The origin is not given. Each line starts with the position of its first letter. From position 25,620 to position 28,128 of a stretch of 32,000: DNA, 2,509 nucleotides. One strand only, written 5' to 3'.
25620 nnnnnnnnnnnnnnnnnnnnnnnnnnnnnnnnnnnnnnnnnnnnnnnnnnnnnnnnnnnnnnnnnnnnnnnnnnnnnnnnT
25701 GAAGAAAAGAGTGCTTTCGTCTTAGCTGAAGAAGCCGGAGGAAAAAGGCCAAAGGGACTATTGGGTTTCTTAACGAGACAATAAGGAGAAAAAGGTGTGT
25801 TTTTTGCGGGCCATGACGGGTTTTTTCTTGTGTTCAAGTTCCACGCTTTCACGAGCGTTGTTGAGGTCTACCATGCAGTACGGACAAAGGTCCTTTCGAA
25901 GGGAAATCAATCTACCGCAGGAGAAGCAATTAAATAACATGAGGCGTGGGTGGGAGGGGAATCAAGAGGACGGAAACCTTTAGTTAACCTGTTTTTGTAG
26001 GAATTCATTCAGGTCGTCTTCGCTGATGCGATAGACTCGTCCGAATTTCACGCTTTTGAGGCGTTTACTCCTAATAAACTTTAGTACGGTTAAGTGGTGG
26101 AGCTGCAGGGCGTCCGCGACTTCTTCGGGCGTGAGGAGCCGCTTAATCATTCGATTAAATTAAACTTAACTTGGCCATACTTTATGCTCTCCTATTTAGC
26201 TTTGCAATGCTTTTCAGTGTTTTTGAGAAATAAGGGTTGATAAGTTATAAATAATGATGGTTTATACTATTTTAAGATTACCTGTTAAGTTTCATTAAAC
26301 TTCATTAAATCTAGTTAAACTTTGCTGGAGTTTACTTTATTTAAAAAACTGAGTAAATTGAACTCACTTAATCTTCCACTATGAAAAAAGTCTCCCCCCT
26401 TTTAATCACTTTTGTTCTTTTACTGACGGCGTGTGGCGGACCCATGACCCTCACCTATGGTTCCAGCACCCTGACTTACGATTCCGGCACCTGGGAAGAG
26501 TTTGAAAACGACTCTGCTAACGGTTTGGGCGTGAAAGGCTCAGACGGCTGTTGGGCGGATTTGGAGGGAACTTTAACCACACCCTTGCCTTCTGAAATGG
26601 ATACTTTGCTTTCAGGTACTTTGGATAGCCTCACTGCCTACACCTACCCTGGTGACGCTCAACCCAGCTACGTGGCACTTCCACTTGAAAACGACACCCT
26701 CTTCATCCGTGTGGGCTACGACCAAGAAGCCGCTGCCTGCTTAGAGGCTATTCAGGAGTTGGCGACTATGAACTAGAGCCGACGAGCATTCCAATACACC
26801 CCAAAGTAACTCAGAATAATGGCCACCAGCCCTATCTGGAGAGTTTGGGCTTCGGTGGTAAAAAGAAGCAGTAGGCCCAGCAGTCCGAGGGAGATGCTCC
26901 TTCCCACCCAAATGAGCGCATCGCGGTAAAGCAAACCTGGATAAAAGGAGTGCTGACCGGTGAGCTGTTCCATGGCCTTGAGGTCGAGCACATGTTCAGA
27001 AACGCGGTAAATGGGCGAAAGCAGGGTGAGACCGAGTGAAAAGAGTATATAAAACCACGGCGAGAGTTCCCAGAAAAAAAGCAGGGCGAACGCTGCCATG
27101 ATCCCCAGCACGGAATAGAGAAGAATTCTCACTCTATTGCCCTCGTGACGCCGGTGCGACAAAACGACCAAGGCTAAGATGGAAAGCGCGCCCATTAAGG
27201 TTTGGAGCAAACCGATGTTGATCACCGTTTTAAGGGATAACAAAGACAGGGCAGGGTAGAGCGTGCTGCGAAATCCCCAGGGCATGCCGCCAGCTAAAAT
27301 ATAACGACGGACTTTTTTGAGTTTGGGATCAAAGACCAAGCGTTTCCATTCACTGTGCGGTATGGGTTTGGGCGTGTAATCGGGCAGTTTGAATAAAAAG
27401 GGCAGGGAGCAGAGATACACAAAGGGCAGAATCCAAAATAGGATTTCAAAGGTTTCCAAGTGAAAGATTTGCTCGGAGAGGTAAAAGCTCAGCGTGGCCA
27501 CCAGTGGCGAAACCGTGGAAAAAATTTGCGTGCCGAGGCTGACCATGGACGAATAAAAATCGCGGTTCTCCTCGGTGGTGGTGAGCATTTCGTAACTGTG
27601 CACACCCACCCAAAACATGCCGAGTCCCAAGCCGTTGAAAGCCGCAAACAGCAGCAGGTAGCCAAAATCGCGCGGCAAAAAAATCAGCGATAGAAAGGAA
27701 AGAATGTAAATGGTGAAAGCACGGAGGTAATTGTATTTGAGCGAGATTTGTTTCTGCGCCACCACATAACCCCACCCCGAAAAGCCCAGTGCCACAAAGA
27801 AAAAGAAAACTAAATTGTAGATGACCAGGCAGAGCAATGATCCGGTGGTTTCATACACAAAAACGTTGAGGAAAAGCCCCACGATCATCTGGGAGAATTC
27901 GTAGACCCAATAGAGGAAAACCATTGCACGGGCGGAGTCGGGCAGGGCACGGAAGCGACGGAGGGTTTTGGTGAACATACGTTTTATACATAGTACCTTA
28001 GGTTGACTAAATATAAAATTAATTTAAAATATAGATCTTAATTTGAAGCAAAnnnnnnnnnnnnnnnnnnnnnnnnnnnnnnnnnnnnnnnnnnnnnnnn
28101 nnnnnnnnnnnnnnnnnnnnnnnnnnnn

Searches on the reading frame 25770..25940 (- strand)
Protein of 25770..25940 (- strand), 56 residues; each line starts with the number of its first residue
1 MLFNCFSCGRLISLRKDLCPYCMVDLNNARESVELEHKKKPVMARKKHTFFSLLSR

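Call 89: search_protein_families(library=pfam, proteins=[window:25770-25940:-], max_evalue=0.1)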
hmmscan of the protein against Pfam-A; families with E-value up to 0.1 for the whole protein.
window:25770-25940:- (56 aa): 5 families
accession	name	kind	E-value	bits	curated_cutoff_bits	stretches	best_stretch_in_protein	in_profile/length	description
PF06221.18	zf-C2HC5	-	0.001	19.5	25.8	1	3-34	18-52/54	Putative zinc finger motif, C2HC5-type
PF18912.6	DZR_2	-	0.0083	16.4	27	1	4-29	9-34/56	Double zinc ribbon domain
PF12773.13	DZR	-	0.017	15.7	27.3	1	5-22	27-44/45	Double zinc ribbon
PF13248.11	Zn_ribbon_3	-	0.036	14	27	1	4-22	4-22/26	zinc-ribbon domain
PF23548.1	Zn_ribbon_FGT1_2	-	0.065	13.3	27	0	5-27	5-31/35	FORGETTER1 second zinc ribbon domain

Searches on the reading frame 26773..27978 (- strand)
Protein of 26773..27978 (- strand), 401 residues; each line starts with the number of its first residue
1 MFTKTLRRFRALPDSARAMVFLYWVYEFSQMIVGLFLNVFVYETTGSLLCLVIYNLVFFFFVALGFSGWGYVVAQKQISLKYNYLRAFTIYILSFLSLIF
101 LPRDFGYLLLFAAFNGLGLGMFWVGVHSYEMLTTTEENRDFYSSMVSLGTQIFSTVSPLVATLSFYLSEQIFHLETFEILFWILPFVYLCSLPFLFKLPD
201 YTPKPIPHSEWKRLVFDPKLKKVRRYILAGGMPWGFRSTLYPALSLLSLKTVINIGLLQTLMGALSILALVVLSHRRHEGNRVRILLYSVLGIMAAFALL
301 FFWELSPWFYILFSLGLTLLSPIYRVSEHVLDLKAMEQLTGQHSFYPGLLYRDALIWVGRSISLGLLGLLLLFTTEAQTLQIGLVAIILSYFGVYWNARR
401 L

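Call 89: search_protein_families(library=pfam, proteins=[window:26773-27978:-], max_evalue=0.1)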
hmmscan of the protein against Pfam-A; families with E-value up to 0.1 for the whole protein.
window:26773-27978:- (401 aa): 1 family
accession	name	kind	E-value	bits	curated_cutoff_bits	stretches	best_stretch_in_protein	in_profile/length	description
PF07690.21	MFS_1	-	3.5e-13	49.6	33.4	1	20-319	2-310/347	Major Facilitator Superfamily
